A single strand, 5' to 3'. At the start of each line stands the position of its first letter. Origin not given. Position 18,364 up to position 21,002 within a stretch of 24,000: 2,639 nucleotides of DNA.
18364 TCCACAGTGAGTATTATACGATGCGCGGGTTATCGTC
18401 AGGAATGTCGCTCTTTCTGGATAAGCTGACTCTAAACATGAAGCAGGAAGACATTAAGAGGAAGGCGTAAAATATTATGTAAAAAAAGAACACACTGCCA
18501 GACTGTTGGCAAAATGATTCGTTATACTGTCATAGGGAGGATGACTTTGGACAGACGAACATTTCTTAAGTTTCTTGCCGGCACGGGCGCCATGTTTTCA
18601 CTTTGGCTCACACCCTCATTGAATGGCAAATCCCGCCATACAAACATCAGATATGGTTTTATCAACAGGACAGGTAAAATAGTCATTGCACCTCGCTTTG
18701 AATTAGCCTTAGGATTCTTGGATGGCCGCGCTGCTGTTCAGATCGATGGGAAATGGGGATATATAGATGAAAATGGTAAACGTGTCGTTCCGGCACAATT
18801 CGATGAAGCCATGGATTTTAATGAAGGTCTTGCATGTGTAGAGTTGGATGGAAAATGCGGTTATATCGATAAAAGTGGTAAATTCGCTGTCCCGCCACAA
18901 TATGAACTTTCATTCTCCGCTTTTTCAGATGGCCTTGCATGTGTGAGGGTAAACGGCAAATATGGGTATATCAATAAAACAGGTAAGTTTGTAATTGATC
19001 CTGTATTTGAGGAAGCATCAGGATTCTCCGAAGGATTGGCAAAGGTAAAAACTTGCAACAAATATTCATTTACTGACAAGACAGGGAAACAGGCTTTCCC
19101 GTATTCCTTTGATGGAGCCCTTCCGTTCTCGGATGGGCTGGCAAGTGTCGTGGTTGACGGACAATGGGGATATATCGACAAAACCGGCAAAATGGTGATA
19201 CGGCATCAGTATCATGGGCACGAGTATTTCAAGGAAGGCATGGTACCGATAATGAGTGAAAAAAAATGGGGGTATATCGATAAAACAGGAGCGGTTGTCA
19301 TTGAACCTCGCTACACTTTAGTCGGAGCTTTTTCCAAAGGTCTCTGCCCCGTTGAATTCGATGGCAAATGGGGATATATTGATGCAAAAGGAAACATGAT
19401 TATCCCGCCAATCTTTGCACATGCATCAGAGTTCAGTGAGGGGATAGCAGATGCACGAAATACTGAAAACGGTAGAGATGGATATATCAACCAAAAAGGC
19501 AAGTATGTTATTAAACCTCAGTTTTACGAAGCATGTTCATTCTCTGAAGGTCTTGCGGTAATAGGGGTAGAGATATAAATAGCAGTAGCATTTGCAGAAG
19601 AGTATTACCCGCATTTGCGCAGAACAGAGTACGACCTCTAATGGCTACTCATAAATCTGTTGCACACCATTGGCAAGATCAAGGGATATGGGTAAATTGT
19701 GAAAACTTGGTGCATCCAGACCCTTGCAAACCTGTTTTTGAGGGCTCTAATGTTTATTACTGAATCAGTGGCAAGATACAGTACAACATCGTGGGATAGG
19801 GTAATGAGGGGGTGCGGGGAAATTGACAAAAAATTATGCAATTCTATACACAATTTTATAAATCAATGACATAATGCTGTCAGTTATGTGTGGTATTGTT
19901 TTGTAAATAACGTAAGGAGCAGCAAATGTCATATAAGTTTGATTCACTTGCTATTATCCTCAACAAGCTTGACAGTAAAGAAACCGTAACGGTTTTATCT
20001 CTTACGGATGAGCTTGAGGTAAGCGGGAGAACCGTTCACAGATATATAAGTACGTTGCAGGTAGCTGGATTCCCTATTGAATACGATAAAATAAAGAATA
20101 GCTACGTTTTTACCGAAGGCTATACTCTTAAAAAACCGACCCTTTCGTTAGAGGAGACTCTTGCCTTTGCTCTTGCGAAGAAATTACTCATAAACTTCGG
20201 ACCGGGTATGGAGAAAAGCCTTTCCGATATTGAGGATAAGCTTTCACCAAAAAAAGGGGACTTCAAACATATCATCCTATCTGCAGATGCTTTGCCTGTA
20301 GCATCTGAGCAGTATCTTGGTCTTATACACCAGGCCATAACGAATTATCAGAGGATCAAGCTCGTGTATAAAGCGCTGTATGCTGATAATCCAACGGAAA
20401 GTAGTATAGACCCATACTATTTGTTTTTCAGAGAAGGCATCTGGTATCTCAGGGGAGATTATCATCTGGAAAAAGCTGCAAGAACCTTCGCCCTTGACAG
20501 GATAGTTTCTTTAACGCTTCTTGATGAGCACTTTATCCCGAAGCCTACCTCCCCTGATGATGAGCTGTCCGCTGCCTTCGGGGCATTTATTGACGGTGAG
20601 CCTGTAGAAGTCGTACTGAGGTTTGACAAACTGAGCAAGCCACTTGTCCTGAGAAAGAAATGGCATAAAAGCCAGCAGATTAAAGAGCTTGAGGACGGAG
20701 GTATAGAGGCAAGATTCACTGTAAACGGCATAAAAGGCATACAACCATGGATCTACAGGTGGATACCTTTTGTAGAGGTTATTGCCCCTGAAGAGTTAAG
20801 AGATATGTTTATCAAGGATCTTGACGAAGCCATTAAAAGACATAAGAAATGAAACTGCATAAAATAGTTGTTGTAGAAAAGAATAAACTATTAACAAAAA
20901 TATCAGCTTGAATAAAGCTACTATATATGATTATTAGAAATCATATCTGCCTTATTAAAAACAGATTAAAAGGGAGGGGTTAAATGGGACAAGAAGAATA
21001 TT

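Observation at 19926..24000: Candidate module B: WYL-2, a Cys-rich small ORF, a RecB-like nuclease, a beta-CASP MBL nuclease and an unknown, all translationally coupled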

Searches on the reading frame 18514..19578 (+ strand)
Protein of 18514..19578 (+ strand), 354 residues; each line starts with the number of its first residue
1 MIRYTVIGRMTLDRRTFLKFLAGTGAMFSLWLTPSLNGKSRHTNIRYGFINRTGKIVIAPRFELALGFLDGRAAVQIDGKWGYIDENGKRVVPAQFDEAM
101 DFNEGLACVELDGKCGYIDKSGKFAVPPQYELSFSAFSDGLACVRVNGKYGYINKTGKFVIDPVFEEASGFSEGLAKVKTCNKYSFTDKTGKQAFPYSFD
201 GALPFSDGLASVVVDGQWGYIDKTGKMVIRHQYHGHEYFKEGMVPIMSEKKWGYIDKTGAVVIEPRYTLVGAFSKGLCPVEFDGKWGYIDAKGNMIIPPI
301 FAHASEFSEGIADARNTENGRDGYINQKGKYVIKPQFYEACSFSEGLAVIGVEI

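Call 6: search_protein_families(library=pfam, proteins=[window:18514-19578:+], max_evalue=0.01)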
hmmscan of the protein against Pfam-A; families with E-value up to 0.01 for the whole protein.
window:18514-19578:+ (354 aa): 4 families
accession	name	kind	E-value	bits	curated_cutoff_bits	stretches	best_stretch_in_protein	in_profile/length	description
PF14903.11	WG_beta_rep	-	4.4e-99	324.5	25.6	9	81-115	1-35/35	WG containing repeat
PF10411.14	DsbC_N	-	1.7e-06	28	25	0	207-229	32-55/70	Disulfide bond isomerase protein N-terminal domain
PF10518.14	TAT_signal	-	0.001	19.3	22.7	1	12-27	2-17/21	TAT (twin-arginine translocation) pathway signal sequence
PF19127.6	Choline_bind_3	-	0.0016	18.8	27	0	213-228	6-21/47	Choline-binding repeat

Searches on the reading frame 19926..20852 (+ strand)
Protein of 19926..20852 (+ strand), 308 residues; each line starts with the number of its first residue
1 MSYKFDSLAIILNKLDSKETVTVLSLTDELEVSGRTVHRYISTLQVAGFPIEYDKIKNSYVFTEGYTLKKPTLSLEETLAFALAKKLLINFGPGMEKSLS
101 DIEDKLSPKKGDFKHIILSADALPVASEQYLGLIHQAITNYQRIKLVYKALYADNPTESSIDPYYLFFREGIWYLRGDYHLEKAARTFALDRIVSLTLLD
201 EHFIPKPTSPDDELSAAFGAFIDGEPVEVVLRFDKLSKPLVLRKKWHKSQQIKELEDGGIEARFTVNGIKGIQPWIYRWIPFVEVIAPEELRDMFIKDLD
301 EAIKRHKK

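Call 6: search_protein_families(library=pfam, proteins=[window:19926-20852:+], max_evalue=0.01)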
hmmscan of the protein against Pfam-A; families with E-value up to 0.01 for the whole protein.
window:19926-20852:+ (308 aa): 3 families
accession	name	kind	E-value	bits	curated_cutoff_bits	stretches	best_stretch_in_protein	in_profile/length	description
PF13280.12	WYL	-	1.1e-15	57.8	21.8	1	130-197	2-69/70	WYL domain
PF25583.1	WCX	-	4.9e-13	49.6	23.9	1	225-302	1-75/76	WCX domain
PF08279.18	HTH_11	-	2e-08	34.4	25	1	11-52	5-47/55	HTH domain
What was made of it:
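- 19926..20852 (+): WYL-2, a 308-aa HTH_11-WYL-WCX transcription factor. Pfam in call 6.
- Checked: WYL-2 lies at 19926-20852 and has HTH_11+WYL+WCX (call 6).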

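Call 8: search_protein_families(library=padloc, proteins=[window:19926-20852:+], max_evalue=0.1)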
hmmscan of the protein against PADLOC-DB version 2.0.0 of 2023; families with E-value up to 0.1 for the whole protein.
window:19926-20852:+ (308 aa): 5 families
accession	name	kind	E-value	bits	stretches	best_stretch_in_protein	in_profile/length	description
PDLC01457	WYL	-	8.3e-38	128.2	1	11-289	9-227/229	"CAS-I,CAS-II,CAS-III,CAS-IV,CAS-V,CAS-VI; associated_signaling"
PDLC01652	WYL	-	5e-29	99.7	1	127-302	16-161/162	"CAS-I,CAS-II,CAS-III,CAS-IV,CAS-V,CAS-VI; associated_signaling"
PDLC01766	Cas3c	-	1.2e-23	81.3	1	20-299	21-309/1009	-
PDLC01484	WYL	-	0.0034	14.6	1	275-304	405-434/437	"CAS-I,CAS-II,CAS-III,CAS-IV,CAS-V,CAS-VI; associated_signaling"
PDLC01510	WYL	-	0.0034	14.6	1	275-304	405-434/437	"CAS-I,CAS-II,CAS-III,CAS-IV,CAS-V,CAS-VI; associated_signaling"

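Call 9: search_protein_families(library=ncbifam, proteins=[window:19926-20852:+], max_evalue=0.1)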
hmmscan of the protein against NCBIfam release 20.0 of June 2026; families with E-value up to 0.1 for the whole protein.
window:19926-20852:+ (308 aa): 1 family
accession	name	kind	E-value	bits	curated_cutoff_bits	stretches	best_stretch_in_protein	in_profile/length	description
NF011671.1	PRK15090.1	equivalog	0.062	12.5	275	1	11-50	19-58/256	DNA-binding transcriptional regulator KdgR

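Call 85: search_solved_structures(query=window:19926-20852:+, max_evalue=0.01)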
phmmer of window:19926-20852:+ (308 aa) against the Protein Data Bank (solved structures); distinct sequences matched with E-value up to 0.01: 7.
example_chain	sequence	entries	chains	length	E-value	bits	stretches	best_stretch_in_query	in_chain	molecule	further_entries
7tzv_A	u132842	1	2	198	2.2e-14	56.7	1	116-306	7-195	WYL domain-containing protein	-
7u02_B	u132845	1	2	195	2.7e-14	56.4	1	118-306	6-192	WYL domain-containing protein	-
9cu3_B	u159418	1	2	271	4e-14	55.8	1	115-306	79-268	WYL domain-containing protein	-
9pfq_Q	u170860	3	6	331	7e-14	55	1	115-306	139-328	WYL domain-containing protein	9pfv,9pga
8tp8_A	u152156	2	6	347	8e-14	54.8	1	115-306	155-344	DeoR-family transcriptional regulator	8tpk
6sj9_A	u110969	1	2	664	2.5e-13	53.2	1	94-300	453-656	Proteasome accessory factor B/C (PafBC)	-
7p5x_AX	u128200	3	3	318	0.0025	20.4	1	122-294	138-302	PafC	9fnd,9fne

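Call 117: search_solved_structures(query=window:19926-20852:+, max_evalue=1e-10, show_alignments=5)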
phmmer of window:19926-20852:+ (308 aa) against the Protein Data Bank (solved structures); distinct sequences matched with E-value up to 1e-10: 6.
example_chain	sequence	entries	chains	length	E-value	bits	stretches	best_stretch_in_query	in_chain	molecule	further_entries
7tzv_A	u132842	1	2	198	2.2e-14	56.7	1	116-306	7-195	WYL domain-containing protein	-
7u02_B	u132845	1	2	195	2.7e-14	56.4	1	118-306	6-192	WYL domain-containing protein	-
9cu3_B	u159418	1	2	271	4e-14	55.8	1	115-306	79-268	WYL domain-containing protein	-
9pfq_Q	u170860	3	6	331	7e-14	55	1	115-306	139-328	WYL domain-containing protein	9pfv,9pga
8tp8_A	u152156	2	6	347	8e-14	54.8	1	115-306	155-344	DeoR-family transcriptional regulator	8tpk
6sj9_A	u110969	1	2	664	2.5e-13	53.2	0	94-300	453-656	Proteasome accessory factor B/C (PafBC)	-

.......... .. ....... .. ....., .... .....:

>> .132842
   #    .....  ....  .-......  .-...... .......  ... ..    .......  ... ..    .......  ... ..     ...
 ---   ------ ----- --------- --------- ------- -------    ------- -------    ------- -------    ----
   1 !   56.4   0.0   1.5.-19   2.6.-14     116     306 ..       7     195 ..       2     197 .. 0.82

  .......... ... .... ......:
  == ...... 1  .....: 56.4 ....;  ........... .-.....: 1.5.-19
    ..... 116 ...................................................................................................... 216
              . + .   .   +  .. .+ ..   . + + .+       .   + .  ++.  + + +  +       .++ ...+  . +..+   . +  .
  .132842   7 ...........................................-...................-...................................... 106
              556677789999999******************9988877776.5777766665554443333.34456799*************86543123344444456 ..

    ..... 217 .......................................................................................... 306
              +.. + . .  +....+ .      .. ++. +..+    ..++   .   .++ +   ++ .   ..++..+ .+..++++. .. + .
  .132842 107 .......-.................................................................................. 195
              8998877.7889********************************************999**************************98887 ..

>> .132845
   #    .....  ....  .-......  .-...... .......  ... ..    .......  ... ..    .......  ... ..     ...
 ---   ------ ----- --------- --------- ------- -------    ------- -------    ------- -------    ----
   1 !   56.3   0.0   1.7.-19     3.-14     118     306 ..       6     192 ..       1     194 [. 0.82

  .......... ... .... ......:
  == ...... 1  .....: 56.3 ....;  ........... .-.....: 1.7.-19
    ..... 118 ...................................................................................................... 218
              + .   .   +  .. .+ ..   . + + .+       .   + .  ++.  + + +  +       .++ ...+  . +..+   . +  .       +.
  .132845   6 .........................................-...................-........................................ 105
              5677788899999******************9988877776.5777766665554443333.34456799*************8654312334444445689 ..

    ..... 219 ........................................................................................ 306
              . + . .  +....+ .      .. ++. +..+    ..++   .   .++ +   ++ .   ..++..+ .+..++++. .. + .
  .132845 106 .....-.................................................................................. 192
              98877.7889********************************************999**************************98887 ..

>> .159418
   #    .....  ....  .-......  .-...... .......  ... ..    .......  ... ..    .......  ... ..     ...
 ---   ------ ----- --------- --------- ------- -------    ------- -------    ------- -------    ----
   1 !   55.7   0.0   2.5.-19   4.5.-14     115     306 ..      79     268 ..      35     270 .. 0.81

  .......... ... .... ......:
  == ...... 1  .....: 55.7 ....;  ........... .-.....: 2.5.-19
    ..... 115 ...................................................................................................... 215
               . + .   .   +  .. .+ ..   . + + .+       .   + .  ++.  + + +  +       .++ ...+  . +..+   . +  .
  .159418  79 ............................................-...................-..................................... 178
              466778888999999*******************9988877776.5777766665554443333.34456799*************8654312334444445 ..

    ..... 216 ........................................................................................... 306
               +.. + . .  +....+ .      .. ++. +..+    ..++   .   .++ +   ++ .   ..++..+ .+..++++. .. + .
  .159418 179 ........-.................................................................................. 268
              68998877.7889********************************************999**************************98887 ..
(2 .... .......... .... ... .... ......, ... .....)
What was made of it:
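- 19926..20852 (+): Closest solved structures are DriD (7tzv, 8tp8) and PafBC (6sj9), E about 1e-14 (calls 85, 117).
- WYL-2's nearest solved relatives are DriD and PafBC (calls 85, 117).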
